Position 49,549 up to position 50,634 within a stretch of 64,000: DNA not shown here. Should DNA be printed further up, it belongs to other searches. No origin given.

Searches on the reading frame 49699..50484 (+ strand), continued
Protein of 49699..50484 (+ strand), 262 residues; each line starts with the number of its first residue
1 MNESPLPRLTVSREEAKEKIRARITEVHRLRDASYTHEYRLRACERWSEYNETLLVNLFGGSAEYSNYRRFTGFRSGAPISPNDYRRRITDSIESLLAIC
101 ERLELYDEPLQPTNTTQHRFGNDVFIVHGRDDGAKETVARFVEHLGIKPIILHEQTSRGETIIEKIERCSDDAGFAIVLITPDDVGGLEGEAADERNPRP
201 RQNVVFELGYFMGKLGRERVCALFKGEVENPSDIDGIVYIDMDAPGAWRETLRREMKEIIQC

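Call 76: list_cluster_members(proteins=[window:49699-50484:+, window:50481-51875:+, window:51875-52864:+])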
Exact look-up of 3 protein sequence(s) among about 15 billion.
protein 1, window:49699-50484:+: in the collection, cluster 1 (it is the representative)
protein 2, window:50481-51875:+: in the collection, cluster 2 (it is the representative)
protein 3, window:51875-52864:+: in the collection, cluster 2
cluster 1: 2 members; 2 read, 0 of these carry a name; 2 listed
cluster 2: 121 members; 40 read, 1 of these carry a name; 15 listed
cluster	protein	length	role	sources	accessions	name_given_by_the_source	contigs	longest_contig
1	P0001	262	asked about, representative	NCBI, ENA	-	-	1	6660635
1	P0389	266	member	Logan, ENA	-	-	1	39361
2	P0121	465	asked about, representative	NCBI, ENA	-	-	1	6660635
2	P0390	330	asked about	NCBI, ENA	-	-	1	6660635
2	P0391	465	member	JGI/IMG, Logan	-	DNA modification methylase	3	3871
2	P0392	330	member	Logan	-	-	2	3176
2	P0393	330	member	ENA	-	-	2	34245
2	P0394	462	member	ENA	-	-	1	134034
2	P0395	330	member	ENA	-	-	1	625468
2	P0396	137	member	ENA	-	-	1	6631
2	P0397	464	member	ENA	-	-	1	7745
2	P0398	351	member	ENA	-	-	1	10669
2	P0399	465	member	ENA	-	-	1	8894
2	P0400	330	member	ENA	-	-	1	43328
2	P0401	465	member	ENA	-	-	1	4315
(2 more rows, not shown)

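Call 93: search_protein_families(library=padloc, proteins=[L041:7989-8828:+, L013:7905-8714:+, L027:7557-8438:+, L175:6001-6807:+, L172:2402-3202:+, L085:8001-8816:+], max_evalue=0.00001)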
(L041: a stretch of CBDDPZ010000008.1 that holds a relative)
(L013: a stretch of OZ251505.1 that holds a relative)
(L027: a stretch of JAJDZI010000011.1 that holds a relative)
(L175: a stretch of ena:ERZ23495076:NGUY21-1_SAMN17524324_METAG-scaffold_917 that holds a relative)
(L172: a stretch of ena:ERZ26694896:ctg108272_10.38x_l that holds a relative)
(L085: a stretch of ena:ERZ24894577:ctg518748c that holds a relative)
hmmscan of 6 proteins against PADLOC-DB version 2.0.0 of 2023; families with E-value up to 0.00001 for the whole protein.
L041:7989-8828:+ (280 aa): 9 families
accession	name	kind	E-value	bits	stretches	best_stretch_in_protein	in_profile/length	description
PDLC05005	PDC-S35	-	7.8e-79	263.1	1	8-279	5-262/264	-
PDLC05007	PDC-S35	-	8.2e-71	236.9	1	103-279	106-277/278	-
PDLC05004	PDC-S35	-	1.5e-68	229.3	1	52-279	53-264/265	-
PDLC05006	PDC-S35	-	2.3e-50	169.1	1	113-278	60-230/231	-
PDLC05003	PDC-S35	-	6e-46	155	1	106-279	64-240/245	-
PDLC00731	Effector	-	4.4e-14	50.2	1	174-257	197-279/306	TIR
PDLC00729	Effector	-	2.2e-12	45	1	173-258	45-127/310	TIR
PDLC00732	Effector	-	8.7e-11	39.3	1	174-257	193-275/301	TIR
PDLC02371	PycTIR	-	2e-09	35.2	1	169-260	188-266/288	-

L013:7905-8714:+ (270 aa): 9 families
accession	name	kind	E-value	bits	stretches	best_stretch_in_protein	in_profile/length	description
PDLC05005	PDC-S35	-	9.1e-92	305.5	1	8-268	4-261/264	-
PDLC05007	PDC-S35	-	5.4e-80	267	1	52-268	69-276/278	-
PDLC05004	PDC-S35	-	6.5e-75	250.1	1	48-268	48-263/265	-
PDLC05006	PDC-S35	-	1.2e-48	163.5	1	97-268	53-230/231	-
PDLC05003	PDC-S35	-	2e-45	153.3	1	96-267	63-238/245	-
PDLC00731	Effector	-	2.5e-16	57.5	1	139-247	170-279/306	TIR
PDLC00729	Effector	-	3e-14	51.2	1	170-244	52-123/310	TIR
PDLC02371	PycTIR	-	6e-13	46.8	1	119-250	146-266/288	-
PDLC00732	Effector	-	1.5e-12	45.1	1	165-242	193-270/301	TIR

L027:7557-8438:+ (294 aa): 9 families
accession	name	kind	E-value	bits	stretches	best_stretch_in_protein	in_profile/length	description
PDLC05005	PDC-S35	-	5.4e-84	280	1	7-292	4-261/264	-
PDLC05007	PDC-S35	-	4.4e-79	264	1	107-293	93-277/278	-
PDLC05004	PDC-S35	-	7.3e-74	246.7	1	52-292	53-263/265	-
PDLC05006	PDC-S35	-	1.9e-49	166.2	1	132-292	66-230/231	-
PDLC05003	PDC-S35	-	2.7e-45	152.8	1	131-292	72-239/245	-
PDLC00731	Effector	-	1.1e-13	48.8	1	190-266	198-274/306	TIR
PDLC00729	Effector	-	8.5e-13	46.4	1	197-264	55-119/310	TIR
PDLC02371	PycTIR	-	2e-10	38.5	1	147-279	150-269/288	-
PDLC00732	Effector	-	2.6e-10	37.7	1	186-265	190-269/301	TIR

L175:6001-6807:+ (269 aa): 9 families
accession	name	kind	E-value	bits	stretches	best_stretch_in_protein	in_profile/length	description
PDLC05005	PDC-S35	-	1e-71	239.8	1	20-260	7-251/264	-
PDLC05007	PDC-S35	-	2.6e-70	235.2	1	64-260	77-266/278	-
PDLC05004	PDC-S35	-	9.6e-62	207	1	39-260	30-253/265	-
PDLC05006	PDC-S35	-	2.4e-45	152.7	1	97-260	54-220/231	-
PDLC05003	PDC-S35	-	3.4e-41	139.4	1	92-245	63-213/245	-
PDLC00731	Effector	-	1e-16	58.8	1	163-266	195-294/306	TIR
PDLC00732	Effector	-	5.3e-14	49.8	1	162-247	190-273/301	TIR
PDLC00729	Effector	-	3e-13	47.9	1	165-266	46-141/310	TIR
PDLC02371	PycTIR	-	1.8e-11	42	1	162-260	190-272/288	-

L172:2402-3202:+ (267 aa): 9 families
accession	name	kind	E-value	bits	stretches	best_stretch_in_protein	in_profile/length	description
PDLC05005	PDC-S35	-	1e-67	226.6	1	90-260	81-253/264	-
PDLC05007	PDC-S35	-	6.8e-66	220.8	1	108-259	119-267/278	-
PDLC05004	PDC-S35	-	6.6e-61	204.2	1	42-259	56-254/265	-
PDLC05006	PDC-S35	-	3.1e-45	152.4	1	111-258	71-220/231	-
PDLC05003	PDC-S35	-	2.7e-41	139.7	1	100-245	63-215/245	-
PDLC00731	Effector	-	2.2e-16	57.7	1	161-245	195-277/306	TIR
PDLC00732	Effector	-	8.3e-14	49.2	1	161-243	191-271/301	TIR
PDLC00729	Effector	-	1.4e-12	45.6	1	164-245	47-124/310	TIR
PDLC02371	PycTIR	-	4.1e-11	40.8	1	161-248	191-262/288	-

L085:8001-8816:+ (272 aa): 9 families
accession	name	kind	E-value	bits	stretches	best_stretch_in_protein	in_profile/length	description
PDLC05005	PDC-S35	-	8.1e-70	233.5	1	36-265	18-253/264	-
PDLC05007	PDC-S35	-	3e-67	225.2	1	90-264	97-267/278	-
PDLC05004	PDC-S35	-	5.4e-62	207.8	1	118-264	110-254/265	-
PDLC05006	PDC-S35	-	2.3e-45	152.8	1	120-263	75-220/231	-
PDLC05003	PDC-S35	-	1.4e-41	140.7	1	119-251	81-216/245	-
PDLC00731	Effector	-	1.1e-16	58.7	1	165-269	194-294/306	TIR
PDLC00732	Effector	-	5.8e-14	49.7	1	165-249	190-272/301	TIR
PDLC00729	Effector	-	7.5e-13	46.6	1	168-269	46-141/310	TIR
PDLC02371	PycTIR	-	1.2e-11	42.5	1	162-259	187-268/288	-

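Call 94: search_protein_families(library=pfam, proteins=[L172:5488-7332:+, L175:6803-8275:+, L172:3256-4236:+, L172:4236-5315:+], max_evalue=0.001)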
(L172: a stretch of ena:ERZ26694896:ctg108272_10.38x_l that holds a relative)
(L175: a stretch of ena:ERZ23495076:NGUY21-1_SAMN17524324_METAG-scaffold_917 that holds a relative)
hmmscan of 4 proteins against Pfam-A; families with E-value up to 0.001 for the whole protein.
L172:5488-7332:+ (615 aa): 36 families (the best 25 are shown)
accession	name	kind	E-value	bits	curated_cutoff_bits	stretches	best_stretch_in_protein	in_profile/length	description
PF00515.34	TPR_1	-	8.1e-130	418.4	27.8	10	550-581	3-34/34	Tetratricopeptide repeat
PF07719.23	TPR_2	-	7.9e-102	325.6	27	9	550-581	3-34/34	Tetratricopeptide repeat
PF13414.12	TPR_11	-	1.8e-97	319.2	26.8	9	317-358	1-42/42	TPR repeat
PF13431.12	TPR_17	-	9.8e-77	247.4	24.4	9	333-365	2-34/34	Tetratricopeptide repeat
PF13181.12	TPR_8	-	8.8e-73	234.8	25.7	8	312-343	3-34/34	Tetratricopeptide repeat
PF13424.12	TPR_12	-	2.8e-64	213.7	30.1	6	446-510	3-75/77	Tetratricopeptide repeat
PF13432.12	TPR_16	-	2.7e-59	197.5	32.7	6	418-479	3-64/65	Tetratricopeptide repeat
PF13374.12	TPR_10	-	7.8e-44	146.9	27.5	2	344-372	2-30/42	Tetratricopeptide repeat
PF13371.12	TPR_9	-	7.6e-43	144.8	35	3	455-512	4-61/73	Tetratricopeptide repeat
PF13428.12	TPR_14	-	5.1e-40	132.2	23.5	0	417-449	6-38/44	Tetratricopeptide repeat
PF13174.12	TPR_6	-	1.7e-37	125.9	26.3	0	553-580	5-32/33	Tetratricopeptide repeat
PF13176.12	TPR_7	-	1.9e-37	124.6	27.9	0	317-343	6-34/36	Tetratricopeptide repeat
PF14559.12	TPR_19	-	1.3e-30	106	25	6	322-374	3-55/68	Tetratricopeptide repeat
PF10516.15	SHNi-TPR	-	6.8e-24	83.6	21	0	526-543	13-30/38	SHNi-TPR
PF01239.28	PPTA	-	2.6e-23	80.6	29.5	0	326-354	1-29/32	Protein prenyltransferase alpha subunit repeat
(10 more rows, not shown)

L175:6803-8275:+ (491 aa): 3 families
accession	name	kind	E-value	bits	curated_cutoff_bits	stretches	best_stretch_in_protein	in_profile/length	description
PF01555.25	N6_N4_Mtase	-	4.8e-48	164.5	26.7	1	21-295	1-211/221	DNA methylase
PF22722.2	NA-iREase1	-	5.9e-06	26.7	27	1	355-432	17-89/106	NACHT-associated inactive Restriction Endonuclease 1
PF04471.18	Mrr_cat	-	0.00022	21.8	21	1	331-426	9-92/115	Restriction endonuclease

L172:3256-4236:+ (327 aa): 1 family
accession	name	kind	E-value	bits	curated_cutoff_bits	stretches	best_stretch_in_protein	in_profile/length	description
PF13651.11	EcoRI_methylase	-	1.9e-125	419.2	26.4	1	6-322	1-344/345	Adenine-specific methyltransferase EcoRI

L172:4236-5315:+ (360 aa): 3 families
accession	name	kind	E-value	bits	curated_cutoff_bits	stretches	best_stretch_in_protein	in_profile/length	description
PF03235.19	GmrSD_N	-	7.5e-21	75.6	33.2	1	34-154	13-198/199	GmrSD restriction endonuclease, N-terminal domain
PF01844.29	HNH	-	1.6e-13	51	21.4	1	315-358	1-45/47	HNH endonuclease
PF14279.12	HNH_5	-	2.5e-09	37.4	27.5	1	315-358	1-44/56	HNH endonuclease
